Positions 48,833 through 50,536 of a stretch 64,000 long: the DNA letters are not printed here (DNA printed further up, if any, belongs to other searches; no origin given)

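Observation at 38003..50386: The LysR / MttB / MmgE-PrpD module occurs twice within about 12 kb, in opposite orientation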

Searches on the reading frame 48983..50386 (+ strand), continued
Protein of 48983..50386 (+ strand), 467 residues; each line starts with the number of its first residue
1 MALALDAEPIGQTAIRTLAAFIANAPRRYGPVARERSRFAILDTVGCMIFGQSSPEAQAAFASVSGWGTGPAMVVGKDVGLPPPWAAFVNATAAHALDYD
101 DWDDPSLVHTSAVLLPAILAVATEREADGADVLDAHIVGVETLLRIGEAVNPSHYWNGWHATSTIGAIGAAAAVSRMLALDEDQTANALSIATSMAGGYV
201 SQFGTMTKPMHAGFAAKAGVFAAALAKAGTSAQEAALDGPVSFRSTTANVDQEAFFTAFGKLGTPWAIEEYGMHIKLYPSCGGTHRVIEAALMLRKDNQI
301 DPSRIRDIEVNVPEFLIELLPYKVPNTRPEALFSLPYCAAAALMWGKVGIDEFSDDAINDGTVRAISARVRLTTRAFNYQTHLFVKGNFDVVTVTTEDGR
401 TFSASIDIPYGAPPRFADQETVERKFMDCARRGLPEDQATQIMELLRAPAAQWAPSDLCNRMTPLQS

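Call 43: search_protein_families(library=pfam, proteins=[L037:4928-6193:-, L037:7758-9386:+, L037:9500-12766:+, L037:2517-3434:-, L029:9377-10834:+, L029:5223-6590:-, L029:6561-7175:+, L041:1889-3151:+, L041:3350-3787:+, L041:5140-6879:-], max_evalue=0.00001)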
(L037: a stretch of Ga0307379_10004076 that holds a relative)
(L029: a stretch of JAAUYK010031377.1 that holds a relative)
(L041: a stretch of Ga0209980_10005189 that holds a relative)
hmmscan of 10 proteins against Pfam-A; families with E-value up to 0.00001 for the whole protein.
L037:4928-6193:- (422 aa): 1 family
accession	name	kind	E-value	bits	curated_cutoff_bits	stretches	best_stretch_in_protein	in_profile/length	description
PF07690.21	MFS_1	-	1.8e-19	70.3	33.4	2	46-342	2-306/347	Major Facilitator Superfamily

L037:7758-9386:+ (543 aa): 3 families
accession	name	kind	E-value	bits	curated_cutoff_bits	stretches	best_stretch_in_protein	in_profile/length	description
PF02776.23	TPP_enzyme_N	-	1.2e-39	135.2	26.8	1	14-117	2-106/119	Thiamine pyrophosphate enzyme, N-terminal TPP binding domain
PF02775.26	TPP_enzyme_C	-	2.5e-30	105.7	21.9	1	394-535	6-151/151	Thiamine pyrophosphate enzyme, C-terminal TPP binding domain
PF00205.28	TPP_enzyme_M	-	1.4e-26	93.2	30.4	1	203-335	2-137/137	Thiamine pyrophosphate enzyme, central domain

L037:9500-12766:+ (1089 aa): 4 families
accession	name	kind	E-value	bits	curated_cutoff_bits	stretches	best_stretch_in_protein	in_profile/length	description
PF00211.25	Guanylate_cyc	-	5.1e-20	72.3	21.9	1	95-270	7-180/183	Adenylate and Guanylate cyclase catalytic domain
PF13191.12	AAA_16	-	1.8e-19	71.2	32.6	1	293-478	2-165/167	AAA ATPase domain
PF00536.37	SAM_1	-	1.4e-18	67.4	23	1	7-61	7-62/64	SAM domain (Sterile alpha motif)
PF07647.24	SAM_2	-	2.9e-13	50.2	20.5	1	8-61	9-64/66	SAM domain (Sterile alpha motif)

L037:2517-3434:- (306 aa): 1 family
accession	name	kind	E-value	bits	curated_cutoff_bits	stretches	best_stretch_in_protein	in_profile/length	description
PF00512.31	HisKA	-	1.7e-07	31.6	26.9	1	271-306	2-37/66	His Kinase A (phospho-acceptor) domain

L029:9377-10834:+ (486 aa): 2 families
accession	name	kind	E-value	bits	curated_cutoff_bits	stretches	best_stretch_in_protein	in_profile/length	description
PF00587.30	tRNA-synt_2b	-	7.7e-23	81.9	29.3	1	143-376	3-177/179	tRNA synthetase class II core domain (G, H, P, S and T)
PF03129.25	HGTP_anticodon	-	1e-18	67.7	21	1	397-484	4-91/94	Anticodon binding domain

L029:5223-6590:- (456 aa): 0 families

L029:6561-7175:+ (205 aa): 0 families

L041:1889-3151:+ (421 aa): 0 families

L041:3350-3787:+ (146 aa): 0 families

L041:5140-6879:- (580 aa): 0 families

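Call 47: search_solved_structures(query=window:48983-50386:+, max_evalue=1e-30, show_alignments=5)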
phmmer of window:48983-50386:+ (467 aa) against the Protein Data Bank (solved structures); distinct sequences matched with E-value up to 1e-30: 10.
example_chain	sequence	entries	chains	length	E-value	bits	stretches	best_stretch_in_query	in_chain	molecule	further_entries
7bra_A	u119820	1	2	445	3.6e-60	207.1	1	29-439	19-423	Bacillus subtilis IRG1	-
7e9d_A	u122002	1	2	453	8.8e-59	202.5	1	28-439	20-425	IRG1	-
2hp3_A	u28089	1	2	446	2.5e-57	197.7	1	33-449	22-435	IDS-epimerase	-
2hp0_A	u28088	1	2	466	2.7e-57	197.6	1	32-449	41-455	IDS-epimerase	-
12ux_A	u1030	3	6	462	1.1e-42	149.4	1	35-446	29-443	Cis-aconitate decarboxylase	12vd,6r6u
12vw_A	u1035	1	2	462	1.1e-42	149.4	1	35-446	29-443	Cis-aconitate decarboxylase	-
12vt_A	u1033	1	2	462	1.2e-42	149.4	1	35-446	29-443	Cis-aconitate decarboxylase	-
12vq_A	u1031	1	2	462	3.7e-42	147.7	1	35-446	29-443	Cis-aconitate decarboxylase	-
7br9_A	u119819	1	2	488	9.6e-39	136.5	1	35-442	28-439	Cis-aconitate decarboxylase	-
6r6t_A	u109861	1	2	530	1.3e-38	136.1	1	35-442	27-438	Cis-aconitate decarboxylase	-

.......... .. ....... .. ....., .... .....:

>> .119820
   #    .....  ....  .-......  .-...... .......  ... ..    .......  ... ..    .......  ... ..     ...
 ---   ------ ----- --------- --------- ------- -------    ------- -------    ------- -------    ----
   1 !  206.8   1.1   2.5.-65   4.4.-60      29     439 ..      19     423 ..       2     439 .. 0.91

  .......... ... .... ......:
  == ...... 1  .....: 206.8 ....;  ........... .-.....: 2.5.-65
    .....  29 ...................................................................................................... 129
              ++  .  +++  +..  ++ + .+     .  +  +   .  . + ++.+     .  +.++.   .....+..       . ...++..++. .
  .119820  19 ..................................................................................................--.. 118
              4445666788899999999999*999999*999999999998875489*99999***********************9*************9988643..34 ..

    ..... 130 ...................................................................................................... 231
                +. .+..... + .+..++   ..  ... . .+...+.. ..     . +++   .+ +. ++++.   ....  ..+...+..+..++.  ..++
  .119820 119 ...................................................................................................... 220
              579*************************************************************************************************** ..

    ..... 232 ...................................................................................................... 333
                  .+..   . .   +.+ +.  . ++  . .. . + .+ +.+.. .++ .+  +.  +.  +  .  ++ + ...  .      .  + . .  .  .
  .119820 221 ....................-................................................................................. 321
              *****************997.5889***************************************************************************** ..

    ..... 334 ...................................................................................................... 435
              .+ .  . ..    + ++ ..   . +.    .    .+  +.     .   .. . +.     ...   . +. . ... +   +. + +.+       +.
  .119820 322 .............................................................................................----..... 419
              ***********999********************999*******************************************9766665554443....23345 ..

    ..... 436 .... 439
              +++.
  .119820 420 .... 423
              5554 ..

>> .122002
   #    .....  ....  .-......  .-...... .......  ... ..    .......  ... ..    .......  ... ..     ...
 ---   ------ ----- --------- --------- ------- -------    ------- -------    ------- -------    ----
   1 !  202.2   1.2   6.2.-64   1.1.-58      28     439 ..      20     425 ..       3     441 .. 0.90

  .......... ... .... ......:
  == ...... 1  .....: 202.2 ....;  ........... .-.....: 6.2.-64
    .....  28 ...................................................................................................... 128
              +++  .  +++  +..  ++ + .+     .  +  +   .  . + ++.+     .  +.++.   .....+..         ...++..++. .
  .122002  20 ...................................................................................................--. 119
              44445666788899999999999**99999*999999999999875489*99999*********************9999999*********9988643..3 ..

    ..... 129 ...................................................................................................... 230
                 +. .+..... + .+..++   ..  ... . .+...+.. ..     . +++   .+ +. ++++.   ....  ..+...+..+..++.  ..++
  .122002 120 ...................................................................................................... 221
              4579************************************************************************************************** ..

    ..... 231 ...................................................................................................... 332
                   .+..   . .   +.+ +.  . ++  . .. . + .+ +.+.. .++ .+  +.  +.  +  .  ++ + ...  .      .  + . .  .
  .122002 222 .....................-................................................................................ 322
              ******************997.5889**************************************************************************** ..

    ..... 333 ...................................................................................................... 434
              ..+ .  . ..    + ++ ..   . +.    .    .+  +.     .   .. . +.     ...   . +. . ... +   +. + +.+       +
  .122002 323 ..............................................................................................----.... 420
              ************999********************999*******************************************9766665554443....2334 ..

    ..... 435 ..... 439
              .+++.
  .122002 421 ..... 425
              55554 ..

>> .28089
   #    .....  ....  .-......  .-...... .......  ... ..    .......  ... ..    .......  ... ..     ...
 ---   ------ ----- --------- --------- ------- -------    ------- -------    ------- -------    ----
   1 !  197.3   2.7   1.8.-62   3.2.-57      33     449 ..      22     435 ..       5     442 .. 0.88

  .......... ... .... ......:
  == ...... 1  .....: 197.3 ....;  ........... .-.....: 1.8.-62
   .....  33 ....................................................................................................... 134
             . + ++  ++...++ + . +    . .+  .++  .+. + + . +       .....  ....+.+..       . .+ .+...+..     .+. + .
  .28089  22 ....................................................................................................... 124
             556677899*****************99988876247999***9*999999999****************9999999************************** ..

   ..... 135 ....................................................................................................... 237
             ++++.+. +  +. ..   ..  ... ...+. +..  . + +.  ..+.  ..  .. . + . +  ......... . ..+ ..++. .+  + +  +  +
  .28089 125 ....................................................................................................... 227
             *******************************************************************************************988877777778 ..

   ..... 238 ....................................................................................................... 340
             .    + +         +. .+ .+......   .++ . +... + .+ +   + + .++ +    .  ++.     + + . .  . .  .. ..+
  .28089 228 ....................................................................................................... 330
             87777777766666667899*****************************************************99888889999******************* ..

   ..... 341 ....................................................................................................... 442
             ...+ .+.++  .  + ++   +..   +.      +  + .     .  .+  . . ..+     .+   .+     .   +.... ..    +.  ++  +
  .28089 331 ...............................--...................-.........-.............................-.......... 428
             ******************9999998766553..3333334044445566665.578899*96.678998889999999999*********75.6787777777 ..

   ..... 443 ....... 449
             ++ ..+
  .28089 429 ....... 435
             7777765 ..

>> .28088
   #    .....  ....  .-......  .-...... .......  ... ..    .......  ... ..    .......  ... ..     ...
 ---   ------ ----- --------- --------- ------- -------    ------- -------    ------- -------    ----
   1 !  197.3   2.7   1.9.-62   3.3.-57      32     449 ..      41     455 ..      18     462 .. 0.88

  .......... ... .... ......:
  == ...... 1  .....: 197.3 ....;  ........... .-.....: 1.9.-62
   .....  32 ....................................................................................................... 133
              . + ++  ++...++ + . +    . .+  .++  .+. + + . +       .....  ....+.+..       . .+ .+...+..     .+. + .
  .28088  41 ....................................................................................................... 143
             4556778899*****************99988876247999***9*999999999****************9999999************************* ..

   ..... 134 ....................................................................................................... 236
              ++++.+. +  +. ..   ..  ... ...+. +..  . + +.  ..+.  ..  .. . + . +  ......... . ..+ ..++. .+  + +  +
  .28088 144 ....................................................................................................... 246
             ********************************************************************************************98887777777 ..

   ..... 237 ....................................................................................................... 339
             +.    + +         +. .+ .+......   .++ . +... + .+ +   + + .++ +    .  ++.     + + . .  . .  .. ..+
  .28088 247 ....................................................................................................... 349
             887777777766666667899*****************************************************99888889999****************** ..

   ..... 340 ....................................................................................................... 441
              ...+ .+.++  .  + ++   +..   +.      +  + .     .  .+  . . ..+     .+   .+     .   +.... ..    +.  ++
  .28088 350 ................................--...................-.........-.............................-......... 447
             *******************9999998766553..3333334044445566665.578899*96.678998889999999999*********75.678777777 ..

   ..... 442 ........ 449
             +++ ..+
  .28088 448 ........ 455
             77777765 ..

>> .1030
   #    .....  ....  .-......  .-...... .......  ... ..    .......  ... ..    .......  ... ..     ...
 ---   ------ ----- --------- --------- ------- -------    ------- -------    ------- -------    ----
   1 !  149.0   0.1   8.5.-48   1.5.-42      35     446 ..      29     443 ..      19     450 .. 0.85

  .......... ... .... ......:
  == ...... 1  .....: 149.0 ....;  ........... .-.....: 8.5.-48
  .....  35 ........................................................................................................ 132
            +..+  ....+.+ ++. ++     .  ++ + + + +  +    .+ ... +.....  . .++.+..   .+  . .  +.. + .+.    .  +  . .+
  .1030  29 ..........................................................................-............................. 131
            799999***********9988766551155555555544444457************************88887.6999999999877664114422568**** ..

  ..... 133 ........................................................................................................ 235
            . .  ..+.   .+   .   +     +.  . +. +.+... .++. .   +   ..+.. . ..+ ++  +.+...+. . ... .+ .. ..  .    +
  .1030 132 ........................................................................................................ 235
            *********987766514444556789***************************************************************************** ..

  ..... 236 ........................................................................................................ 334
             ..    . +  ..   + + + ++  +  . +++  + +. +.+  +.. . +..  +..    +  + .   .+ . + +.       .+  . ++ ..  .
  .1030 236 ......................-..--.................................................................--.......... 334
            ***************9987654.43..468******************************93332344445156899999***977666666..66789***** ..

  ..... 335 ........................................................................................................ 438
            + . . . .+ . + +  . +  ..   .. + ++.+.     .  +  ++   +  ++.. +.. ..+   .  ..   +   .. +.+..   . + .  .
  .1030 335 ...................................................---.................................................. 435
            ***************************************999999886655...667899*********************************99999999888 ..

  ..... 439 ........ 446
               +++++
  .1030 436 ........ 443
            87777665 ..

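Call 72: find_encoding_contigs(protein=P0011, flank=9000, max_places=1)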
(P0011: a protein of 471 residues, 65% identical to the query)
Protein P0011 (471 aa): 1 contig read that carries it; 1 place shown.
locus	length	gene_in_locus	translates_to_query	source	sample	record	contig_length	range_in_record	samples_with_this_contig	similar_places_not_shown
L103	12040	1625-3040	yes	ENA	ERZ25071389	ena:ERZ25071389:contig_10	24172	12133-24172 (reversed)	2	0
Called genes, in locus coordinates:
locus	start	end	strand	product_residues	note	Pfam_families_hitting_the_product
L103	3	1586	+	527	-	?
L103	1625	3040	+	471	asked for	PF03972:MmgE_PrpD_N, PF19305:MmgE_PrpD_C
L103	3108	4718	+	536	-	PF00496:SBP_bac_5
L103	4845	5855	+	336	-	PF16884:ADH_N_2, PF00107:ADH_zinc_N, PF13602:ADH_zinc_N_2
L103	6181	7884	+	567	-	PF00501:AMP-binding, PF13193:AMP-binding_C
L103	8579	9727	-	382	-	PF00144:Beta-lactamase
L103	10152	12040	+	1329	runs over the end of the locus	PF12860:PAS_7, PF08447:PAS_3, PF08448:PAS_4 (weak), PF13426:PAS_9 (weak), PF08447:PAS_3, PF12860:PAS_7, PF00512:HisKA (weak), PF02518:HATPase_c, +3 more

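Call 73: find_encoding_contigs(protein=P0024, flank=9000, max_places=1)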
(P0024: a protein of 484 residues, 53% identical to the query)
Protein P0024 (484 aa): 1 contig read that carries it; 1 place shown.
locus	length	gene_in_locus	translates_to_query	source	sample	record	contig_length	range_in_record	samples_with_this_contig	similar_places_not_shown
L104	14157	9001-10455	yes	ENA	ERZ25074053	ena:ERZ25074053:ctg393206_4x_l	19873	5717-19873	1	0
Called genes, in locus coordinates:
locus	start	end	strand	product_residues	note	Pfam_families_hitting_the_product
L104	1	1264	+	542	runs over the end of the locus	PF00496:SBP_bac_5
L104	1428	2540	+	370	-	PF02746:MR_MLE_N, PF13378:MR_MLE_C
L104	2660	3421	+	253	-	PF16884:ADH_N_2, PF13602:ADH_zinc_N_2 (faint), PF00107:ADH_zinc_N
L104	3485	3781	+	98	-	PF01527:HTH_Tnp_1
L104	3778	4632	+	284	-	PF13276:HTH_21, PF00665:rve, PF13683:rve_3, PF13333:rve_2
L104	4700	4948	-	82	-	-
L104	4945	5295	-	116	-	PF03466:LysR_substrate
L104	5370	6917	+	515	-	PF06253:MTTB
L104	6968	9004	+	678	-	PF00724:Oxidored_FMN, PF00070:Pyr_redox (weak), PF00890:FAD_binding_2 (weak), PF01266:DAO (faint), PF03486:HI0933_like (weak), PF07992:Pyr_redox_2, PF12831:FAD_oxidored (weak), PF13450:NAD_binding_8 (weak)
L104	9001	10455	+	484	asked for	PF03972:MmgE_PrpD_N, PF19305:MmgE_PrpD_C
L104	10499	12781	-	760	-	PF01315:Ald_Xan_dh_C, PF02738:MoCoBD_1, PF20256:MoCoBD_2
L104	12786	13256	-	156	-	PF00111:Fer2, PF13085:Fer2_3 (weak), PF01799:Fer2_2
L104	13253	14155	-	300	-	?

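Call 74: find_encoding_contigs(protein=P0038, flank=9000, max_places=1)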
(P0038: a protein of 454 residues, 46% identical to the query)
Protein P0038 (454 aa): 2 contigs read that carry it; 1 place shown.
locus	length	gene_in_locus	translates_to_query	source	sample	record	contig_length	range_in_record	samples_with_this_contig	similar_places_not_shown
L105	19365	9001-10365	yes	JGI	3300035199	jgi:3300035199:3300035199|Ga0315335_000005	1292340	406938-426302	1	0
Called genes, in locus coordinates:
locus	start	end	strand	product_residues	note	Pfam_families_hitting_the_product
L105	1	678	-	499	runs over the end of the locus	PF00753:Lactamase_B (weak), PF10996:Beta-Casp, PF07521:RMMBL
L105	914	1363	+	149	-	PF18856:baeRF_family12, PF10116:Host_attach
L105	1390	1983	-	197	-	PF18306:LDcluster4, PF03641:Lysine_decarbox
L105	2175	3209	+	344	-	-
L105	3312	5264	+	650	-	PF00664:ABC_membrane, PF00005:ABC_tran, PF02463:SMC_N (weak)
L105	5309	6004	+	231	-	PF02666:PS_Dcarbxylase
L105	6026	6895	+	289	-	PF01066:CDP-OH_P_transf, PF08009:CDP-OH_P_tran_2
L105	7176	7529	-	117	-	-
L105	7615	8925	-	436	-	PF01053:Cys_Met_Meta_PP, PF06838:Met_gamma_lyase (weak), PF00155:Aminotran_1_2 (weak), PF01041:DegT_DnrJ_EryC1 (weak), PF00266:Aminotran_5 (faint)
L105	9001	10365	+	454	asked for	PF03972:MmgE_PrpD_N, PF19305:MmgE_PrpD_C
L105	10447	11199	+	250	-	PF17784:Sulfotransfer_4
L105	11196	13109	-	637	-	PF13424:TPR_12 (faint), PF13432:TPR_16 (weak), PF14559:TPR_19 (weak)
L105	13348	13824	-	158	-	PF00583:Acetyltransf_1, PF13673:Acetyltransf_10, PF13508:Acetyltransf_7, PF08445:FR47 (weak)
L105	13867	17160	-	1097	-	PF00873:ACR_tran, PF03176:MMPL (faint)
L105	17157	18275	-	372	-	PF25919:BSH_CusB (faint), PF25917:BSH_RND, PF25973:BSH_CzcB, PF25954:Beta-barrel_RND_2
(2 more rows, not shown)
